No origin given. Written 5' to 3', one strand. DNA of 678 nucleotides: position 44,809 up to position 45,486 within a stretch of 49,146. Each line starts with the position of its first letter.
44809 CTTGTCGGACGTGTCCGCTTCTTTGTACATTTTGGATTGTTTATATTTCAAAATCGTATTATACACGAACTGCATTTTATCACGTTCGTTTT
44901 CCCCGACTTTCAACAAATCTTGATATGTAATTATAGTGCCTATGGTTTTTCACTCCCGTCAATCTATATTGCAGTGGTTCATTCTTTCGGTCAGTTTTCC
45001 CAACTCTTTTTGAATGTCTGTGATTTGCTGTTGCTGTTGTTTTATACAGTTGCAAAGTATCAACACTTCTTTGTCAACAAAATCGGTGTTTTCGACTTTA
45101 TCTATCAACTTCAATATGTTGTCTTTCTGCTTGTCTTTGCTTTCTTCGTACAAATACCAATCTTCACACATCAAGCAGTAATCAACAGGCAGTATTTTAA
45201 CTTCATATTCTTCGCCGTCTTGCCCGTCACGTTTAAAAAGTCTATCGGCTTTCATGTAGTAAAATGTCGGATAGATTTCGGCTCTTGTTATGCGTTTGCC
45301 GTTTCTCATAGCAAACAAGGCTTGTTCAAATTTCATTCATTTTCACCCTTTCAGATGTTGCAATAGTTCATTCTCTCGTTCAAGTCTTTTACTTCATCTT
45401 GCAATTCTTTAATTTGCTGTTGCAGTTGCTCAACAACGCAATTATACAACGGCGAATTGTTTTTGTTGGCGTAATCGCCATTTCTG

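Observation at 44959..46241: Three divergent DUF2829 (Tad2-like) paralogs in tandem between terminase and portal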

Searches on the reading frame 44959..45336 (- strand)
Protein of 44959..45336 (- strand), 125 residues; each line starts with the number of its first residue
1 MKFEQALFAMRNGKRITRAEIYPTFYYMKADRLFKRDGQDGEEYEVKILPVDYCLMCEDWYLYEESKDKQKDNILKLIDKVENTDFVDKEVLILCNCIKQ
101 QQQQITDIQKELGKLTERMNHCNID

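Call 3: search_protein_families(library=pfam, proteins=[window:44959-45336:-], max_evalue=1)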
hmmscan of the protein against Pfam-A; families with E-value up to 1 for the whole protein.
window:44959-45336:- (125 aa): 4 families
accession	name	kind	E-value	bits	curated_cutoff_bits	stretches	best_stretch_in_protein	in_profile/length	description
PF11195.14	Tad2-like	-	0.0038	18.2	25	1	1-57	1-49/73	Thoeris anti-defense 2-like domain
PF04102.17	SlyX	-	0.023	15.8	30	1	86-120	14-48/67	SlyX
PF12325.13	TMF_TATA_bd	-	0.023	15.2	29.1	1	63-120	38-95/115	TATA element modulatory factor 1 TATA binding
PF21928.1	XLF_CC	-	0.29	11.5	27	0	69-84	32-48/53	XLF protein coiled-coil region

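Call 4: search_protein_families(library=phrogs, proteins=[window:44959-45336:-], max_evalue=0.1)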
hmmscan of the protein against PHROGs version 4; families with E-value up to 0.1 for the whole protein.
window:44959-45336:- (125 aa): 2 families
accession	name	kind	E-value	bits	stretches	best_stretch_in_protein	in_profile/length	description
phrog_3474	-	unknown function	0.037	14.8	0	1-40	4-44/64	-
phrog_1048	-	unknown function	0.07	14.1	0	1-64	110-195/211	-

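Call 10: search_solved_structures(query=A1, max_evalue=10, show_alignments=3)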
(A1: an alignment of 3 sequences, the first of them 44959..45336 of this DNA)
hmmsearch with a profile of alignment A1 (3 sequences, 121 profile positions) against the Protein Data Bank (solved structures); distinct sequences matched with E-value up to 10: 165 (the best 60 are shown).
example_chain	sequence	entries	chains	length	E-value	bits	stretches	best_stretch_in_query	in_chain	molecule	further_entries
9lv3_H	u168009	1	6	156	0.00037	23.9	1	56-120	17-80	Hemagglutinin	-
6ml8_B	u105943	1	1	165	0.00039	23.8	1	55-120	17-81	Hemagglutinin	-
9cu7_B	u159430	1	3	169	0.00081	22.8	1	56-120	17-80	Hemagglutinin HA2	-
9dbx_B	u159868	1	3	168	0.0009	22.7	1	56-120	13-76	Hemagglutinin HA2 chain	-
7jpd_a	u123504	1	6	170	0.00094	22.6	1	56-120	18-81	Hemagglutinin HA2 chain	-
8tp5_B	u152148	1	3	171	0.00095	22.6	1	56-120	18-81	Hemagglutinin HA2 chain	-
5ugy_B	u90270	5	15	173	0.001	22.5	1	56-120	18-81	Hemagglutinin HA2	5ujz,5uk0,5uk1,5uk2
6cf7_B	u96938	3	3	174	0.001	22.5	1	56-120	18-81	Hemagglutinin | Hemagglutinin HA2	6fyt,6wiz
7jix_B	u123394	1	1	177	0.0011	22.4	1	56-120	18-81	Hemagglutinin HA2 chain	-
5w6g_B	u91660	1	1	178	0.0011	22.4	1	56-120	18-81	Hemagglutinin HA2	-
4edb_B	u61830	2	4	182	0.0012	22.3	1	56-120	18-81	Hemagglutinin | Hemagglutinin HA2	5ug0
6lks_L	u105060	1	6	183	0.0012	22.3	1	56-120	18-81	Hemagglutinin HA2 chain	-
4ju0_B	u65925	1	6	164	0.0014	22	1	56-120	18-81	Hemagglutinin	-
4jtx_B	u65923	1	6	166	0.0015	21.9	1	56-120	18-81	Hemagglutinin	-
4jtv_B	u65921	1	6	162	0.0015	21.9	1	56-120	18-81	Hemagglutinin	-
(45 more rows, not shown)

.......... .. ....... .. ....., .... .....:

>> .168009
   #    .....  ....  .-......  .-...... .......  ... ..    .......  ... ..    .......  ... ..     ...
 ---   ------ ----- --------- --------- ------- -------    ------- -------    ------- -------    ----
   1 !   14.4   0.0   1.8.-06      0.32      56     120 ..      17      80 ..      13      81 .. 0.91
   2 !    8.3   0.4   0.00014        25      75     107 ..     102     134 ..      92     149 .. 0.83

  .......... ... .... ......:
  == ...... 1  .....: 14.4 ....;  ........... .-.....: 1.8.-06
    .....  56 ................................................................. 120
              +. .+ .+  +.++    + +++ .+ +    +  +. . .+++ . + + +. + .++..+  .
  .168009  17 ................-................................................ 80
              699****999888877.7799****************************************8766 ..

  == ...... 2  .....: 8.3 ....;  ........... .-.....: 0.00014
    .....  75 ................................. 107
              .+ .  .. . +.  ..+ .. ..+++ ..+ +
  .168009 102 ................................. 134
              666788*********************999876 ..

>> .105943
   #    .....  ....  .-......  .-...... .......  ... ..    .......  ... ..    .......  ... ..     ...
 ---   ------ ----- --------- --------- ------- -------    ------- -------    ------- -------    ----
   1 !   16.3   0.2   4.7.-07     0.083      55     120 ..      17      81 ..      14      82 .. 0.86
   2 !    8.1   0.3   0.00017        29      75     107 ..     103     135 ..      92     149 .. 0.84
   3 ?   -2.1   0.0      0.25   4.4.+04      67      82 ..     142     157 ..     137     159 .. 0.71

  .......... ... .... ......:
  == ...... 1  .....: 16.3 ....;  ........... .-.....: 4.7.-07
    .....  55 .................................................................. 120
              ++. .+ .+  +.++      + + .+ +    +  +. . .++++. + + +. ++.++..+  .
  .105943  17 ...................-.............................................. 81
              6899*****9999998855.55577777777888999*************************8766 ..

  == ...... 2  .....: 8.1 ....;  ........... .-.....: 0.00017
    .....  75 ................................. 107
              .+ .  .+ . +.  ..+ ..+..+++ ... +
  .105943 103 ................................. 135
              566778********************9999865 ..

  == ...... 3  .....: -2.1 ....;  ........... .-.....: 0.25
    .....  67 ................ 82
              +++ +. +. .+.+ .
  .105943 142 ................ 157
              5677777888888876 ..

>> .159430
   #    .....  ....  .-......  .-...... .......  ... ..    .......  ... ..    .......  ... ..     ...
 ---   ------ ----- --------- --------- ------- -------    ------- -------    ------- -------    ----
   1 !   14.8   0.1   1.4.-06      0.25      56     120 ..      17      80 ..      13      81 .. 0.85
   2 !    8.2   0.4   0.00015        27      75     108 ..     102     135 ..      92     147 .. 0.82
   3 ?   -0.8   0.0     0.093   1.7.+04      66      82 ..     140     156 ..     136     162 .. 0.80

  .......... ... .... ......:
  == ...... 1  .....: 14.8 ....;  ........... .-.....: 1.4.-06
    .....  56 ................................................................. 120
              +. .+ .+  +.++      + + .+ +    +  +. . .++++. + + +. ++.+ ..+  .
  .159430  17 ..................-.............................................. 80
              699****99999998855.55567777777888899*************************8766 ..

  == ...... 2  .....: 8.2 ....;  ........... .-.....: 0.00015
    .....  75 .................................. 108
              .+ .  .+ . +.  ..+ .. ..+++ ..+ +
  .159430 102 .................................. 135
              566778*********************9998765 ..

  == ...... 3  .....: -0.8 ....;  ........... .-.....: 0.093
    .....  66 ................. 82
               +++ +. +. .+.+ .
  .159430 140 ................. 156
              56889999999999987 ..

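Call 20: find_encoding_contigs(protein=window:44959-45336:-, flank=6000, max_places=8)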
Protein window:44959-45336:- (125 aa): 4 contigs read that carry it; 2 places shown.
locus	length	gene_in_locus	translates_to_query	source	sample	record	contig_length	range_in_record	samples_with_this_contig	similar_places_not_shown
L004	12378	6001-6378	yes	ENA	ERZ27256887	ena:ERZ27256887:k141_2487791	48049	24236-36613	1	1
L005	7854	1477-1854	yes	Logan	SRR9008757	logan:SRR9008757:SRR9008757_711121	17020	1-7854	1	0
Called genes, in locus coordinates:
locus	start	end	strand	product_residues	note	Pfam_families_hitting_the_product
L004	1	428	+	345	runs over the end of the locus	PF02195:ParB_N, PF14386:DUF4417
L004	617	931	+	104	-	-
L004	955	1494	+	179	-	-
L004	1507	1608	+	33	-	-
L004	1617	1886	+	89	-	-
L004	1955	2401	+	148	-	-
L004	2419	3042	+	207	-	-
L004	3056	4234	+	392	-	PF03237:Terminase_6N, PF04466:Terminase_3 (faint)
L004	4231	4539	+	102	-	PF20037:DUF6440 (weak)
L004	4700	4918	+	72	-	-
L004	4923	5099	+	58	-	-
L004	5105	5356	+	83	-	PF11195:Tad2-like (weak)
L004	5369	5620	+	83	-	-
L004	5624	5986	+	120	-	-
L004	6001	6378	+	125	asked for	-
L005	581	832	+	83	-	PF11195:Tad2-like (weak)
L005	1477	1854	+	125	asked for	-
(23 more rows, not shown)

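Call 57: predict_structure(alignment_id=A6)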
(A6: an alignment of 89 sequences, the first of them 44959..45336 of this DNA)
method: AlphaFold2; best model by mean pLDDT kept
length: 125 residues; sequences in the alignment: 89
mean_pLDDT: 85.7   pTM: 0.54
mean pLDDT of the five models: 85.7, 84.1, 82.5, 82.1, 77.4
residues with pLDDT >= 90: 54; 70-90: 60; 50-70: 11; < 50: 0
segments of 3 or more residues with pLDDT < 50: none
pLDDT, mean of each block of 10 residues (from residue 1): 95 91 86 82 73 86 76 80 82 88 93 96 85
secondary structure, 60 per line:
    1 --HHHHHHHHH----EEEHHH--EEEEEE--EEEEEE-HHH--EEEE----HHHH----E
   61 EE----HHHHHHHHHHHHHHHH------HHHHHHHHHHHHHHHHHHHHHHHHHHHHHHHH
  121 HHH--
elements in order: H3-11 E16-18 E24-29 E32-37 E44-47 H52-55 E60-62 H67-82 H89-123

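Call 62: fold_search(model_id=the predicted structure, library=pdb)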
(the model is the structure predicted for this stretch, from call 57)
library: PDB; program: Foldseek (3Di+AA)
matches with E <= 10: 141; with E <= 0.001: 0
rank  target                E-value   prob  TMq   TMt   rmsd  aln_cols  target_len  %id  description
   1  8v3e_F                4.7e-03  1.00  0.42  0.69   4.0        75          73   21  Structure of Myroides odoratus phage Tad2 in apo state (released 2025-04-30)
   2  8smf_H                5.7e-03  1.00  0.43  0.69   2.8        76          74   18  Structure of SPO1 phage Tad2 in complex with 1''-3' gcADPR (released 2023-11-22)
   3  8v3e_B                8.8e-03  1.00  0.43  0.71   3.4        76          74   21  Structure of Myroides odoratus phage Tad2 in apo state (released 2025-04-30)
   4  8wje_B                1.0e-02  1.00  0.46  0.72   1.5        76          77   17  Structure of apo-SPO1 Tad2 (released 2024-09-25)
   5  8smg_B                1.0e-02  1.00  0.43  0.69   2.6        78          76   17  Structure of SPO1 phage Tad2 in complex with 1''-2' gcADPR (released 2023-11-22)
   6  8smf_C                1.8e-02  1.00  0.42  0.66   2.8        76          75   18  Structure of SPO1 phage Tad2 in complex with 1''-3' gcADPR (released 2023-11-22)
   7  8smf_G                2.1e-02  1.00  0.43  0.64   3.2        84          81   17  Structure of SPO1 phage Tad2 in complex with 1''-3' gcADPR (released 2023-11-22)
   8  8wje_C                2.1e-02  1.00  0.43  0.54   3.2        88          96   16  Structure of apo-SPO1 Tad2 (released 2024-09-25)
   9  8wje_A                2.1e-02  1.00  0.41  0.57   5.8        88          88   15  Structure of apo-SPO1 Tad2 (released 2024-09-25)
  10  8smf_A                2.6e-02  1.00  0.43  0.66   1.7        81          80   16  Structure of SPO1 phage Tad2 in complex with 1''-3' gcADPR (released 2023-11-22)
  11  8sme_A                2.7e-02  1.00  0.44  0.63   2.8        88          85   14  Structure of SPO1 phage Tad2 in apo state (released 2023-11-22)
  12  8wje_D                3.1e-02  1.00  0.44  0.57   2.1        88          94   16  Structure of apo-SPO1 Tad2 (released 2024-09-25)
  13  8smf_F                5.5e-02  1.00  0.45  0.67   1.7        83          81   16  Structure of SPO1 phage Tad2 in complex with 1''-3' gcADPR (released 2023-11-22)
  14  8kbi_A                1.7e-01  0.99  0.42  0.50   4.5       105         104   15  Structure of apo-AcrIIA7 (released 2024-08-07)
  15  6khi_S                1.2e+00  0.15  0.22  0.36   5.0        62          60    3  Supercomplex for cylic electron transport in cyanobacteria (released 2020-02-12)
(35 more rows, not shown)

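Call 91: fold_search(model_id=the predicted structure, library=viral)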
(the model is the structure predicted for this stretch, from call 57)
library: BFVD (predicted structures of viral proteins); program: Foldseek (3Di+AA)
matches with E <= 10: 493; with E <= 0.001: 3
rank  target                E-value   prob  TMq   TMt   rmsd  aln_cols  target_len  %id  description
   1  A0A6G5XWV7            2.6e-04  1.00  0.48  0.72   7.8        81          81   15  (no name in the UniProt tables at hand)
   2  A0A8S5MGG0            5.5e-04  1.00  0.47  0.30   1.1        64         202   26  Uncharacterized protein [Podoviridae sp. ct1h53]
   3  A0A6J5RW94            7.6e-04  1.00  0.43  0.69   3.4        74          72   22  Thoeris anti-defense 2-like domain-containing protein [uncultured Caudovirales phage]
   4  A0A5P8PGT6            1.0e-03  1.00  0.46  0.62  10.5        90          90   16  (no name in the UniProt tables at hand)
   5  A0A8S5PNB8            1.2e-03  1.00  0.44  0.70   2.3        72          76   14  Thoeris anti-defense 2-like domain-containing protein [Myoviridae sp. ctwwN25]
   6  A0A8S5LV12            1.6e-03  1.00  0.44  0.64   6.4        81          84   14  Uncharacterized protein [Podoviridae sp. ctrub15]
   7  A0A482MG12            1.7e-03  1.00  0.46  0.25   3.1        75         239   21  Thoeris anti-defense 2-like domain-containing protein [Serratia phage Parlo]
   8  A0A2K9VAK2            2.2e-03  1.00  0.43  0.85   1.8        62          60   26  DUF2829 domain-containing protein [Klebsiella phage vB_KpnM_KpS110]
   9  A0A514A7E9            2.7e-03  1.00  0.48  0.61  11.8        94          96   16  (no name in the UniProt tables at hand)
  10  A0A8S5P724            3.4e-03  1.00  0.43  0.40   3.0        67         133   27  Thoeris anti-defense 2-like domain-containing protein [Herelleviridae sp. cttEB8]
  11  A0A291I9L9            3.4e-03  1.00  0.41  0.35   3.9        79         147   15  Thoeris anti-defense 2-like domain-containing protein [Lactobacillus phage LpeD]
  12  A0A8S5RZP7            1.3e-02  0.98  0.38  0.41  14.3       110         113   15  Uncharacterized protein [Myoviridae sp. ctNQV2]
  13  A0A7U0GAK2            1.5e-02  1.00  0.42  0.63   2.8        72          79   19  Uncharacterized protein [Klebsiella phage vB_KpP_FBKp27]
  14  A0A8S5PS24            2.3e-02  1.00  0.38  0.63   3.0        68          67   22  Uncharacterized protein [Siphoviridae sp. ct16M3]
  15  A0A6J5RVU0            2.9e-02  1.00  0.43  0.43   5.3        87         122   16  Uncharacterized protein [uncultured Caudovirales phage]
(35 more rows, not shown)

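Call 100: search_protein_families(library=ncbifam, proteins=[window:44959-45336:-], max_evalue=1)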
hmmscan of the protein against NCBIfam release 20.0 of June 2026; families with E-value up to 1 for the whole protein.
window:44959-45336:- (125 aa): 1 family
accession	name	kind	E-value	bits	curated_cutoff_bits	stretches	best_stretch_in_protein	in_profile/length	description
NF046048.1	NlpC_P60_DIP1281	equivalog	0.11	11.2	517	1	83-125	27-69/587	DIP1281 family NlpC/P60 protein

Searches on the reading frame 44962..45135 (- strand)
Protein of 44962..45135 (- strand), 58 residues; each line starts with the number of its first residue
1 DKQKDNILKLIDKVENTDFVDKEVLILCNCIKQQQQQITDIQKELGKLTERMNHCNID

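Call 79: find_homologous_proteins(query=A8, max_evalue=10)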
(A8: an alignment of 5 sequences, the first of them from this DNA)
Query A8 (5 sequences) (58 aa, profile of the alignment): 1 proteins with E <= 10 among 257 candidates.
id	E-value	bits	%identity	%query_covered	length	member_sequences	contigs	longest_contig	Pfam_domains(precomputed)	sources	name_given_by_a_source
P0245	1.0e-20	91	93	100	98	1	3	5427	-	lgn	-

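Call 81: find_encoding_contigs(protein=P0245, flank=5000, max_places=4)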
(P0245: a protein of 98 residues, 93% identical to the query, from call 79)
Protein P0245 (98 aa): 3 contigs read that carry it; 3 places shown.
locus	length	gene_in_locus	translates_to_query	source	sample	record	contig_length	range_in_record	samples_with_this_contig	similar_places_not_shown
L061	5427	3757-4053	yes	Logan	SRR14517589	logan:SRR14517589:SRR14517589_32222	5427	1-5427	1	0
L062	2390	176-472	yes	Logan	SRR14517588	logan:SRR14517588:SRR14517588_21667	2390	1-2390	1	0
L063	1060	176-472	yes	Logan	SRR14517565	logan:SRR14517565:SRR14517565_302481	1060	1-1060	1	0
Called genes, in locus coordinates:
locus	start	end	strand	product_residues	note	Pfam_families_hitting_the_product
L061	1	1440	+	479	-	?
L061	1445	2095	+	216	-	PF13392:HNH_3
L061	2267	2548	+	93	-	-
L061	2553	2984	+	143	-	-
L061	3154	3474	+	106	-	-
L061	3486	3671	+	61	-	-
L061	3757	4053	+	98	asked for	-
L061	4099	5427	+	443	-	?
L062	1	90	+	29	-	?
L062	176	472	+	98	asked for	-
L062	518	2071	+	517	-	PF05133:SPP1_portal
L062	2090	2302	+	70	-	-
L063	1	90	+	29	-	?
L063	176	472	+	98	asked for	-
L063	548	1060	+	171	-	?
